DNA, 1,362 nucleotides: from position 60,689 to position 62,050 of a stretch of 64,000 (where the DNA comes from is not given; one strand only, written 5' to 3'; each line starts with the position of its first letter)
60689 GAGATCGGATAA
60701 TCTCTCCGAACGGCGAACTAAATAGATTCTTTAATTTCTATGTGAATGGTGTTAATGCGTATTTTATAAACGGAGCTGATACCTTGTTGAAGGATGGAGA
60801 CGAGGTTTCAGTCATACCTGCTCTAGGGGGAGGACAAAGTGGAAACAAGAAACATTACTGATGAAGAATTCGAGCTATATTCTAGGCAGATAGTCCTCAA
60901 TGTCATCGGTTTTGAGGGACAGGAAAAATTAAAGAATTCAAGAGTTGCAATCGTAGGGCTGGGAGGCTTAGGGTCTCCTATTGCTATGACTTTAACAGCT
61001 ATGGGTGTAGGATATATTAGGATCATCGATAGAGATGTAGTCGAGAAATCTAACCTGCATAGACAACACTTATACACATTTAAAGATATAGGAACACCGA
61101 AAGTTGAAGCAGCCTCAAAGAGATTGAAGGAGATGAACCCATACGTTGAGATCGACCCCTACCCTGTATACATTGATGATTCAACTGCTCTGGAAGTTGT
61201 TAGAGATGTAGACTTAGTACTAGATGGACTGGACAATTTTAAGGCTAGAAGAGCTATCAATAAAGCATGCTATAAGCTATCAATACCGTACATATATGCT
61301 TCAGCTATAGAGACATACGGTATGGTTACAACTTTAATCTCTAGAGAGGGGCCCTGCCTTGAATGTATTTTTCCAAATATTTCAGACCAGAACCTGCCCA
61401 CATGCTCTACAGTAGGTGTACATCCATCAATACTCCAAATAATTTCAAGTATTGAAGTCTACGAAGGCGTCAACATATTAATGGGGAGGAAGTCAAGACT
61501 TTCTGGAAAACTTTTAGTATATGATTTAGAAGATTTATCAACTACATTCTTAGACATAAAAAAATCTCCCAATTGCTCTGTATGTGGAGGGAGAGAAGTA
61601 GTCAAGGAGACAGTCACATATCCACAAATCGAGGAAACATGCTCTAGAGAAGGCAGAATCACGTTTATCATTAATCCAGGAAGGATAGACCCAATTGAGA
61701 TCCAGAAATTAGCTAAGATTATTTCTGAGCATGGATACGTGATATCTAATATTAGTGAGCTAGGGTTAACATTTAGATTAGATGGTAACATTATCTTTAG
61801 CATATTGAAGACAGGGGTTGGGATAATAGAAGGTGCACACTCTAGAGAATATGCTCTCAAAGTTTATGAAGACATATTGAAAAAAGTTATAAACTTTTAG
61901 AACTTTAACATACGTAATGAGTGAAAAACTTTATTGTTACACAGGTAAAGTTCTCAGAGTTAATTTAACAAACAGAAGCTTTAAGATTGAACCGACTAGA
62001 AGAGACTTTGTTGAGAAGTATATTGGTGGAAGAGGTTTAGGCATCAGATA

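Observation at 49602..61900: Sulfur-trafficking supercluster: CysO-type protein thiocarboxylate carrier + E1 with two candidate PLP sulfhydrylases (CysM-like and ThrC-like), a sulfite reductase and IscS/IscU/SufS/TusA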

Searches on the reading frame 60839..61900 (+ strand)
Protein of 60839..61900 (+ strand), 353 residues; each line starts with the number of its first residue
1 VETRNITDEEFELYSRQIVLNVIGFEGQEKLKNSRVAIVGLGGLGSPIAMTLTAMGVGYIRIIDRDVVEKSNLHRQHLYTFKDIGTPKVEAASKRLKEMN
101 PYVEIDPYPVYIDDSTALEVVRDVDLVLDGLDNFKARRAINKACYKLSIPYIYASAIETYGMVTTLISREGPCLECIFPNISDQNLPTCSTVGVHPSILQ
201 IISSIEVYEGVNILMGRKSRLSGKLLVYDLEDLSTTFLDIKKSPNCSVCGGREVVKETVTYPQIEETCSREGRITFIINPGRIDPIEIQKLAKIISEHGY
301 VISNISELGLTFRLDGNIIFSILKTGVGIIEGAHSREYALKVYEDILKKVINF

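Call 4: search_protein_families(library=pfam, proteins=[window:60839-61900:+], max_evalue=0.01)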
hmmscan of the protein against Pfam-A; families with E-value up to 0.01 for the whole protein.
window:60839-61900:+ (353 aa): 4 families
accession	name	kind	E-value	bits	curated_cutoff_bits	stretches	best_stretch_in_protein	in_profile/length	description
PF00899.27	ThiF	-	1.6e-74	250.5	28.1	1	14-248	1-238/238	ThiF family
PF03435.24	Sacchrp_dh_NADP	-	0.00087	20.1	25.1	0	36-156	1-100/129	Saccharopine dehydrogenase NADP binding domain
PF02826.25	2-Hacid_dh_C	-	0.0038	17.1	25.1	1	29-71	32-73/178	D-isomer specific 2-hydroxyacid dehydrogenase, NAD binding domain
PF01488.26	Shikimate_DH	-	0.0093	16.5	24.3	0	29-77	8-56/138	Shikimate / quinate 5-dehydrogenase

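Call 11: search_protein_families(library=ncbifam, proteins=[window:60839-61900:+], max_evalue=0.001)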
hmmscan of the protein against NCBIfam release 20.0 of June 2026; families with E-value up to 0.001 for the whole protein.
window:60839-61900:+ (353 aa): 29 families (the best 25 are shown)
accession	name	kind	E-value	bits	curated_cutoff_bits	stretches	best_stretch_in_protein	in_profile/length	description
NF006444.0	PRK08762.1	equivalog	1.8e-68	231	449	1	4-264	118-382/387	molybdopterin-synthase adenylyltransferase MoeB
TIGR02356.1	adenyl_thiF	equivalog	2.2e-65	219.8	275.25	1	14-214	2-203/203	thiazole biosynthesis adenylyltransferase ThiF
NF004281.0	PRK05690.1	subfamily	7.6e-65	218.6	266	1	4-250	3-249/250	molybdopterin-synthase adenylyltransferase MoeB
NF047750.1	SAMPActivE1UbaA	equivalog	4.5e-61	206.6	450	1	6-268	5-265/270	SAMP-activating enzyme E1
NF005646.0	PRK07411.1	equivalog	2.9e-59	201.1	633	1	4-249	9-255/390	molybdopterin-synthase adenylyltransferase MoeB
NF009123.0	PRK12475.1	subfamily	4.1e-59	200.5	510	1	12-345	3-335/338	MoeB/ThiF family adenylyltransferase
TIGR02355.1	moeB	equivalog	7.8e-55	185.9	376.55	1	13-249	4-240/240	molybdopterin-synthase adenylyltransferase MoeB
NF005902.0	PRK07878.1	equivalog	1.5e-52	178.8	647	1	5-269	14-277/392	adenylyltransferase/sulfurtransferase MoeZ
NF006204.0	PRK08328.1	equivalog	1.3e-44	152.6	339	1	6-232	2-223/231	hypothetical protein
NF004111.0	PRK05600.1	equivalog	7.4e-44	150.4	437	1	8-244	16-256/371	ThiF family adenylyltransferase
NF006395.0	PRK08644.1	equivalog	2.3e-34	118.9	159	1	24-161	21-159/215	sulfur carrier protein ThiS adenylyltransferase ThiF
TIGR02354.1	thiF_fam2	equivalog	1.1e-30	107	152.2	1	28-146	16-133/200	thiamine biosynthesis protein ThiF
NF006077.0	PRK08223.1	equivalog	1.7e-25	89.6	266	1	21-201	16-200/296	hypothetical protein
NF011424.0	PRK14851.1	subfamily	5.4e-22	77.6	1170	1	12-157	24-169/679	hypothetical protein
NF011425.0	PRK14852.1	equivalog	7.6e-20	70.4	1337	1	14-158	315-459/989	hypothetical protein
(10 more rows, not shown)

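Call 12: find_encoding_contigs(protein=window:60839-61900:+, flank=10000, max_places=6)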
Protein window:60839-61900:+ (353 aa): 3 contigs read that carry it; 1 place shown.
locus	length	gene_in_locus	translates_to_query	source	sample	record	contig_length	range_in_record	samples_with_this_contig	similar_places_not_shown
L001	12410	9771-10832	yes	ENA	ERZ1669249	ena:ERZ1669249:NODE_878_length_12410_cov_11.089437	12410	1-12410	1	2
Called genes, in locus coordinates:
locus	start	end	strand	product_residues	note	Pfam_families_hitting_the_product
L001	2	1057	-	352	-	?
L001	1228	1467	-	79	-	-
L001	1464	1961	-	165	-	PF01592:NifU_N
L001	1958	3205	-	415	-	PF00266:Aminotran_5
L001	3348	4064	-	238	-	-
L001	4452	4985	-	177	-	-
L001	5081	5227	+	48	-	PF04945:YHS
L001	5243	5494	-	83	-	PF01206:TusA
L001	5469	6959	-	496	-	PF03460:NIR_SIR_ferr, PF01077:NIR_SIR, PF03460:NIR_SIR_ferr, PF01077:NIR_SIR (weak)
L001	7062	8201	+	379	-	PF00291:PALP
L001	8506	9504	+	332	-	PF00291:PALP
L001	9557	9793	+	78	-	PF02597:ThiS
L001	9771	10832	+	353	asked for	PF00899:ThiF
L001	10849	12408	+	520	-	?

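Call 29: search_solved_structures(query=window:60839-61900:+, max_evalue=1e-10, show_alignments=1)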
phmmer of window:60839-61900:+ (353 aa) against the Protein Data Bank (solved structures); distinct sequences matched with E-value up to 1e-10: 60.
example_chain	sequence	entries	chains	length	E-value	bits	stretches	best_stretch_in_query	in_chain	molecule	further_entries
1jw9_B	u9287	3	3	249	1.2e-49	172.5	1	6-250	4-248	MOLYBDOPTERIN BIOSYNTHESIS MOEB PROTEIN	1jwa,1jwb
1zfn_A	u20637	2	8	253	1.6e-43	152.2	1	6-252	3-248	Adenylyltransferase thiF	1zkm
1zud_1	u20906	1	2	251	2.7e-43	151.5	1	7-252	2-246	Adenylyltransferase thiF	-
6yub_B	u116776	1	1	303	9.5e-31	110.3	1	4-216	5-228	Adenylyltransferase and sulfurtransferase uba4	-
6yub_A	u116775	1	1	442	2.8e-30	108.7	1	4-216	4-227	Adenylyltransferase and sulfurtransferase uba4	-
6z6s_DDD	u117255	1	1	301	8.9e-30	107.1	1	4-167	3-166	Adenylyltransferase and sulfurtransferase uba4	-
6yuc_D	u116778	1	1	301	8.9e-30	107.1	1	4-167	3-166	Adenylyltransferase and sulfurtransferase uba4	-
5l6h_A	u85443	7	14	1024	3e-29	105.3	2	14-171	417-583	Ubiquitin-activating enzyme E1 1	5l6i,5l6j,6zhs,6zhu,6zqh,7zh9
6nya_A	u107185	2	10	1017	3.1e-29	105.3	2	14-171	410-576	Ubiquitin-activating enzyme E1 1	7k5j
4nnj_A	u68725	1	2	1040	3.2e-29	105.3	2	14-171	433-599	Ubiquitin-activating enzyme E1 1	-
3cmm_A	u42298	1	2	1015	3.2e-29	105.2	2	14-171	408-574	Ubiquitin-activating enzyme E1 1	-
5tr4_A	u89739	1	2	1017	5.1e-29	104.6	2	14-171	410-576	Ubiquitin-activating enzyme E1 1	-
8se9_A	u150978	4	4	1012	6.7e-28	100.9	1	16-169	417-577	Ubiquitin-like modifier-activating enzyme 7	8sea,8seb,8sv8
8oif_A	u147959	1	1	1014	6.7e-28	100.9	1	16-169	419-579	Ubiquitin-like modifier-activating enzyme 7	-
9qgg_B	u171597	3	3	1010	1.8e-26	96.2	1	17-169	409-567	E1 ubiquitin-activating enzyme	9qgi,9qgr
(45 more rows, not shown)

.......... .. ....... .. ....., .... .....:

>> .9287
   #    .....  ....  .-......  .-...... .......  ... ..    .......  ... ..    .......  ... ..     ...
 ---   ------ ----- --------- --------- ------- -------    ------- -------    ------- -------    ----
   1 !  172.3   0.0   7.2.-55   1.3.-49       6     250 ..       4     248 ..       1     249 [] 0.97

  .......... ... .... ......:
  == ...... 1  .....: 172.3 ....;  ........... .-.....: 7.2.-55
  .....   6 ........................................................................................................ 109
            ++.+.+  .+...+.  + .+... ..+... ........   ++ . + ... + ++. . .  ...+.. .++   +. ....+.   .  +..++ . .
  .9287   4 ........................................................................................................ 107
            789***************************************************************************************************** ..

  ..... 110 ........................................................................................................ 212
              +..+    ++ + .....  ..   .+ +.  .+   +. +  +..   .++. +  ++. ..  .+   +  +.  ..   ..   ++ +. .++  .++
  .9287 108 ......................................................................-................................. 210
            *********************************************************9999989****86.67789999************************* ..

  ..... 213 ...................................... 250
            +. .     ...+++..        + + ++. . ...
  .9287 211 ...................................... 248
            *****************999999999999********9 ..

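Call 49: find_homologous_proteins(query=window:60839-61900:+, max_evalue=1e-20)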
Query window:60839-61900:+ (353 aa): 2261 proteins with E <= 1e-20 among 6738 candidates; the best 120 are listed.
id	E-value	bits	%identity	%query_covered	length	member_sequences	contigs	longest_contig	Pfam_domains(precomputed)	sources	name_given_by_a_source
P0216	1.7e-229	779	100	100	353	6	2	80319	PF00899.28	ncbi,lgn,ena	-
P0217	5.1e-183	626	81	99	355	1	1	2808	PF00899.28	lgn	-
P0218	5.0e-179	613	75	100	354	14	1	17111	PF00899.28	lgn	-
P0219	8.5e-177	605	76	100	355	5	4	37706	PF00899.28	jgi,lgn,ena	-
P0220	6.3e-171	586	73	100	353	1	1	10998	PF00899.28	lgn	-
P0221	4.3e-152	524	66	97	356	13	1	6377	PF00899.28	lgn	-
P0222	2.7e-147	508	64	98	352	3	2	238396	PF00899.28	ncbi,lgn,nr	ncbi:MAG: HesA/MoeB/ThiF family protein [Nitrososphaerota archaeon]|nr:HesA/MoeB/ThiF family protein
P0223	4.7e-147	508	62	98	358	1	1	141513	PF00899.28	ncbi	ncbi:MAG: HesA/MoeB/ThiF family protein [Candidatus Caldarchaeales archaeon]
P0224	2.6e-122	426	56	97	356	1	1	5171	PF00899.28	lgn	-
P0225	5.5e-122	425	54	99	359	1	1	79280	PF00899.28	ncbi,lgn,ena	-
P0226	5.2e-121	422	54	98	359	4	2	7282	PF00899.28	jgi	-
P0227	4.6e-119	416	54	97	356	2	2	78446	PF00899.28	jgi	-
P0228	2.9e-118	413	54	97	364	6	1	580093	PF00899.28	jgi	-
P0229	8.3e-118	411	54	97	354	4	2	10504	PF00899.28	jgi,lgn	jgi:adenylyltransferase/sulfurtransferase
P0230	5.4e-116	405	55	97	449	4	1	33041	PF02597.27,PF00899.28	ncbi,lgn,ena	-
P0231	6.6e-112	392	53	96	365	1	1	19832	PF00899.28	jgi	-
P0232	3.5e-105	370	52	97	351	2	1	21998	PF00899.28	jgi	jgi:adenylyltransferase/sulfurtransferase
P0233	8.3e-104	365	51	97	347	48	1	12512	PF00899.28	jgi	jgi:adenylyltransferase/sulfurtransferase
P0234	1.8e-103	364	50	99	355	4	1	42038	PF00899.28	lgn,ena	-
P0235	2.1e-103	364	51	97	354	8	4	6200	PF00899.28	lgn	-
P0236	5.7e-103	363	50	98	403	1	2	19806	PF00899.28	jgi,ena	-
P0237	9.4e-103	362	50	97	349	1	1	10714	PF00899.28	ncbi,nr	ncbi:MAG: HesA/MoeB/ThiF family protein [Nitrososphaeria archaeon]|nr:HesA/MoeB/ThiF family protein 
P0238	2.7e-102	360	48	97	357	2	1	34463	PF00899.28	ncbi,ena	-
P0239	3.3e-102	360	49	98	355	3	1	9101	PF00899.28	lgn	-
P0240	1.4e-101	358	47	97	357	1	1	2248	PF00899.28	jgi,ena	-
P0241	1.8e-101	358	49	98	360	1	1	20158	PF00899.28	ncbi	ncbi:MAG: HesA/MoeB/ThiF family protein [Nitrososphaeria archaeon]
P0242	1.9e-101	358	46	99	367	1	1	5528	PF00899.28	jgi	-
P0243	2.1e-101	357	48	98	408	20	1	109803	PF00899.28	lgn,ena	-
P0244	2.5e-101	357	47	98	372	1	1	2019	PF00899.28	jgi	-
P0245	2.9e-101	357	49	98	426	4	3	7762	PF00899.28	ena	-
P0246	3.4e-101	357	51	96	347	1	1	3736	PF00899.28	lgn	-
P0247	7.2e-101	356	47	98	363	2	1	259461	PF00899.28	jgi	-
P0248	7.3e-101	356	47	98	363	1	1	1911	PF00899.28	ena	-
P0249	7.4e-101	356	52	98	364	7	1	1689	PF00899.28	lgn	-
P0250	9.2e-101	355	47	98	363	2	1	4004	PF00899.28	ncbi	-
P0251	1.1e-100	355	48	98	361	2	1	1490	PF00899.28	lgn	-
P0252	1.3e-100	355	47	97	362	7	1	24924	PF00899.28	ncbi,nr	ncbi:MAG: HesA/MoeB/ThiF family protein [Candidatus Bathyarchaeota archaeon]|nr:HesA/MoeB/ThiF famil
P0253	1.4e-100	355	48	97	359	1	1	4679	PF00899.28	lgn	-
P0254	2.7e-100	354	47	94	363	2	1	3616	PF00899.28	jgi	-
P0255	2.8e-100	354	47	98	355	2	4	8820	PF00899.28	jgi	-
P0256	4.6e-100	353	48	98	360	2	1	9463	PF00899.28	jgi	-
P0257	5.3e-100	353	47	100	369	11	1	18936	PF00899.28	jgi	-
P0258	5.6e-100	353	47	98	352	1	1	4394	PF00899.28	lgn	-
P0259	1.4e-99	351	47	98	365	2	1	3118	PF00899.28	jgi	jgi:molybdopterin-synthase adenylyltransferase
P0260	1.4e-99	351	47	96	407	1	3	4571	PF00899.28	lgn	-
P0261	2.3e-99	351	46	98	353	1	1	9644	PF00899.28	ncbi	ncbi:MAG: HesA/MoeB/ThiF family protein [Candidatus Bathyarchaeia archaeon]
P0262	2.5e-99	351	48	98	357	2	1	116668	PF00899.28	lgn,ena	-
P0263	3.1e-99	350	46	97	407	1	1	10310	PF00899.28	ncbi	-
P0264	5.2e-99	350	49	97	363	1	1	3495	PF00899.28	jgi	jgi:adenylyltransferase/sulfurtransferase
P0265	5.4e-99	350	47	97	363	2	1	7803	PF00899.28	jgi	-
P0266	8.1e-99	349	48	98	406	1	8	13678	PF00899.28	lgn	-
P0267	1.3e-98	348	46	95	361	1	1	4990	PF00899.28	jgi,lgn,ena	-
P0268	3.2e-98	347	46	98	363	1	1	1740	PF00899.28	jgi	-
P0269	3.3e-98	347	46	97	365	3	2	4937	PF00899.28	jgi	-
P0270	5.1e-98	346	46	99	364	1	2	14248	PF00899.28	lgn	-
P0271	5.8e-98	346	47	99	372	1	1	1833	PF00899.28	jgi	jgi:molybdopterin/thiamine biosynthesis adenylyltransferase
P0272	7.0e-98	346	46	97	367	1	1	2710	PF00899.28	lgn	-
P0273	8.5e-98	346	47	97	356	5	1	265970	PF00899.28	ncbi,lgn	ncbi:MAG: HesA/MoeB/ThiF family protein [Candidatus Thorarchaeota archaeon]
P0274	9.4e-98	345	45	97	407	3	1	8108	PF00899.28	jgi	jgi:adenylyltransferase/sulfurtransferase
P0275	1.1e-97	345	47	97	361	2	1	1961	PF00899.28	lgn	-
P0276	1.1e-97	345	46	97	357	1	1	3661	PF00899.28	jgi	jgi:bacteriocin biosynthesis cyclodehydratase domain-containing protein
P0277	1.6e-97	345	47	98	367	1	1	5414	PF00899.28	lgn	-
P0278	1.7e-97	345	47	97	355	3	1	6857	PF00899.28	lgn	-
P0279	1.9e-97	344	46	98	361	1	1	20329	PF00899.28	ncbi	-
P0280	2.6e-97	344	47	97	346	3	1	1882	PF00899.28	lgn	-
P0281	3.1e-97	344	48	97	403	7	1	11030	PF00899.28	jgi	jgi:adenylyltransferase/sulfurtransferase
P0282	3.4e-97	344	47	98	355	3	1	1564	PF00899.28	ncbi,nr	ncbi:MAG: HesA/MoeB/ThiF family protein, partial [archaeon]|nr:HesA/MoeB/ThiF family protein [archae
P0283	3.8e-97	343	48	98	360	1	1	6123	PF00899.28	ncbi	-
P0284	3.9e-97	343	44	98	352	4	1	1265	PF00899.28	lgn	-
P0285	7.1e-97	343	44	99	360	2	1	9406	PF00899.28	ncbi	-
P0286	7.6e-97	342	47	99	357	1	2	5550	PF00899.28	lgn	-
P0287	7.7e-97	342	48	96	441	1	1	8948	PF02597.27,PF00899.28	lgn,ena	-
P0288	9.4e-97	342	45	98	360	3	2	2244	PF00899.28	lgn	-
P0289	9.9e-97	342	51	93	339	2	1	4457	PF00899.28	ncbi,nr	ncbi:MAG: HesA/MoeB/ThiF family protein, partial [Candidatus Bathyarchaeota archaeon]|nr:HesA/MoeB/T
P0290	1.7e-96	341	46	95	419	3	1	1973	PF00899.28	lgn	-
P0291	2.0e-96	341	46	98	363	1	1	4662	PF00899.28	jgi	-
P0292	2.3e-96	341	47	99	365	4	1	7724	PF00899.28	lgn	-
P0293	2.5e-96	341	47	97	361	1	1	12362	PF00899.28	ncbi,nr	ncbi:HesA/MoeB/ThiF family protein [Candidatus Bathyarchaeota archaeon]|nr:HesA/MoeB/ThiF family pro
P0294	2.8e-96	341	44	95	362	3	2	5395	PF00899.28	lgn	-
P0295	3.1e-96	340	46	98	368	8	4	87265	PF00899.28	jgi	-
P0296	3.6e-96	340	46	97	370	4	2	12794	PF00899.28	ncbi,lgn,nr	ncbi:MAG: HesA/MoeB/ThiF family protein [Thaumarchaeota archaeon]|nr:HesA/MoeB/ThiF family protein [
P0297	3.8e-96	340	47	97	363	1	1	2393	PF00899.28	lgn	-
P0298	4.0e-96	340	45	97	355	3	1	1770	PF00899.28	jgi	jgi:adenylyltransferase/sulfurtransferase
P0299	4.2e-96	340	45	97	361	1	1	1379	PF00899.28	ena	-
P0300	4.2e-96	340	45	97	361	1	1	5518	PF00899.28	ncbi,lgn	ncbi:MAG: ThiF family adenylyltransferase [Candidatus Bathyarchaeia archaeon]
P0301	5.1e-96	340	47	97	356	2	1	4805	PF00899.28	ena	-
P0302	6.0e-96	339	48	96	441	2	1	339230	PF02597.27,PF00899.28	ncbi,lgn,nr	ncbi:MAG: hypothetical protein KatS3mg003_0249 [Candidatus Nitrosocaldaceae archaeon]|nr:MAG: hypoth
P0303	6.7e-96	339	46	95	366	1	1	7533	PF00899.28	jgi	-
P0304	6.9e-96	339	47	98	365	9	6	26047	PF00899.28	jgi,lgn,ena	jgi:adenylyltransferase/sulfurtransferase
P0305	7.9e-96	339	46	100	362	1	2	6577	PF00899.28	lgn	-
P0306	7.9e-96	339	45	97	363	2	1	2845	PF00899.28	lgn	-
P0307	9.5e-96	339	48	97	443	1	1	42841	PF00899.28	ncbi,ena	-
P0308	9.9e-96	339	47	97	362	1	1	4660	PF00899.28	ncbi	-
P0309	1.3e-95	338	45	95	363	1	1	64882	PF00899.28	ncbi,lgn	-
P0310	1.4e-95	338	46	99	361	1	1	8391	PF00899.28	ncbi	ncbi:MAG: HesA/MoeB/ThiF family protein [Candidatus Bathyarchaeia archaeon]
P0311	1.5e-95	338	47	98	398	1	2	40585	PF00899.28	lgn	-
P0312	1.9e-95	338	46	96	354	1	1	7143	PF00899.28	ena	-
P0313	2.7e-95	337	49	96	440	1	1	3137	PF02597.27,PF00899.28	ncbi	-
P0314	3.3e-95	337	46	100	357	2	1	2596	PF00899.28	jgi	jgi:adenylyltransferase/sulfurtransferase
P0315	3.3e-95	337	46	97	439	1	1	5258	PF02597.27,PF00899.28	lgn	-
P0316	3.6e-95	337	46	98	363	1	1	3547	PF00899.28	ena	-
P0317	4.1e-95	337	47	96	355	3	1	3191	PF00899.28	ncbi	-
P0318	4.4e-95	337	46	97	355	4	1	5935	PF00899.28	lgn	-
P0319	6.4e-95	336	46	95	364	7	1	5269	PF00899.28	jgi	-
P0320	7.0e-95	336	45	98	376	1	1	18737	PF00899.28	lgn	-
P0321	7.0e-95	336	47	97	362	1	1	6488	PF00899.28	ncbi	-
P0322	9.9e-95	336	44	97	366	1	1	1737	PF00899.28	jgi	-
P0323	1.1e-94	335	46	97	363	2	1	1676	PF00899.28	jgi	-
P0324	1.1e-94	335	46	97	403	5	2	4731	PF00899.28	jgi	-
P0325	1.2e-94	335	46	97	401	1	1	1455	PF00899.28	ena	-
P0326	1.2e-94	335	47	97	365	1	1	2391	PF00899.28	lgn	-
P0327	1.4e-94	335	45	99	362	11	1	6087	PF00899.28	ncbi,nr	ncbi:HesA/MoeB/ThiF family protein [Candidatus Bathyarchaeota archaeon]|nr:HesA/MoeB/ThiF family pro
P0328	1.4e-94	335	44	98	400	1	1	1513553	PF00899.28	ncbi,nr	ncbi:MAG: HesA/MoeB/ThiF family protein [Candidatus Bathyarchaeota archaeon]|nr:MAG: HesA/MoeB/ThiF 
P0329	1.4e-94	335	46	99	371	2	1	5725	PF00899.28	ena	-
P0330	1.6e-94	335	47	97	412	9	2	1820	PF00899.28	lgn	-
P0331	1.7e-94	335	46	99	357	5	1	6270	PF00899.28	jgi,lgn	jgi:adenylyltransferase/sulfurtransferase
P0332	1.8e-94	335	46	98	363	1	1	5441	PF00899.28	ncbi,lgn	-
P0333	2.4e-94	334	46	99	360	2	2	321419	PF00899.28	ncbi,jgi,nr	ncbi:MAG: HesA/MoeB/ThiF family protein [archaeon]|nr:HesA/MoeB/ThiF family protein [archaeon] MCP83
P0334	2.6e-94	334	45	98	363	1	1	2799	PF00899.28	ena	-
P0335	2.9e-94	334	48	97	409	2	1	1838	PF00899.28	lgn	-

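Call 59: predict_structure(alignment_id=A2)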
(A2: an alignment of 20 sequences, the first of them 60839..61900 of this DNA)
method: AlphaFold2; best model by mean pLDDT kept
length: 353 residues; sequences in the alignment: 20
mean_pLDDT: 88.9   pTM: 0.90
mean pLDDT of the five models: 88.9, 87.7, 87.0, 86.9, 86.7
residues with pLDDT >= 90: 240; 70-90: 85; 50-70: 22; < 50: 6
segments of 3 or more residues with pLDDT < 50: 1-3
pLDDT, mean of each block of 10 residues (from residue 1): 68 78 87 97 91 95 94 79 95 96 97 95 97 91 97 93 94 89 60 78 96 94 96 95 89 73 83 88 90 91 95 89 96 92 83 56
secondary structure, 60 per line:
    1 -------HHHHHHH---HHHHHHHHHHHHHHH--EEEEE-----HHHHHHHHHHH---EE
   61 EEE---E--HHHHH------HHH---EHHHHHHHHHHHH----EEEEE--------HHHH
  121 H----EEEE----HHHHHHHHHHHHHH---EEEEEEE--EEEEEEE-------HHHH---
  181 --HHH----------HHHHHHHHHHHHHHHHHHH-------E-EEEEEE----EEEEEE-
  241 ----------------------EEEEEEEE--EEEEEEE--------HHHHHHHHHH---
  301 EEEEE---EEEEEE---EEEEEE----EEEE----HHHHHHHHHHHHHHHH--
elements in order: H8-14 H18-32 E35-39 H45-55 E59-63 H70-74 H88-99 E104-108 H117-121 E126-129 H134-147 E151-157 E160-166 H174-177 H196-214 E224-229 E234-239 E263-270 E273-279 H288-297 E301-305 E309-314 E318-323 E328-331 H336-351

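Call 72: find_encoding_contigs(protein=P0216, flank=10000, max_places=4)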
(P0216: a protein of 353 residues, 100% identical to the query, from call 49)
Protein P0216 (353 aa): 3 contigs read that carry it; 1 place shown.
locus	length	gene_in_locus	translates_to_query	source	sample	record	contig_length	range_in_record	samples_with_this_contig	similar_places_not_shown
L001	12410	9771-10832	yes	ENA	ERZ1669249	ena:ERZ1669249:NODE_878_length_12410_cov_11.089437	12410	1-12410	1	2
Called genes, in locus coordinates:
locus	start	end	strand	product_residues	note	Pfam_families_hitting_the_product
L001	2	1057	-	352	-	?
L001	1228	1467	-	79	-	-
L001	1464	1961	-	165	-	PF01592:NifU_N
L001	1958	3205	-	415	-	PF00266:Aminotran_5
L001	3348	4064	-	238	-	-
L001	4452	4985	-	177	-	-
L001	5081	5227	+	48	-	PF04945:YHS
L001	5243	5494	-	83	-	PF01206:TusA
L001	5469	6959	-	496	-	PF03460:NIR_SIR_ferr, PF01077:NIR_SIR, PF03460:NIR_SIR_ferr, PF01077:NIR_SIR (weak)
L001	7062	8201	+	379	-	PF00291:PALP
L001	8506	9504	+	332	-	PF00291:PALP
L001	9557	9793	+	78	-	PF02597:ThiS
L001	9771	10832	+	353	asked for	PF00899:ThiF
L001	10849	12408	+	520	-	?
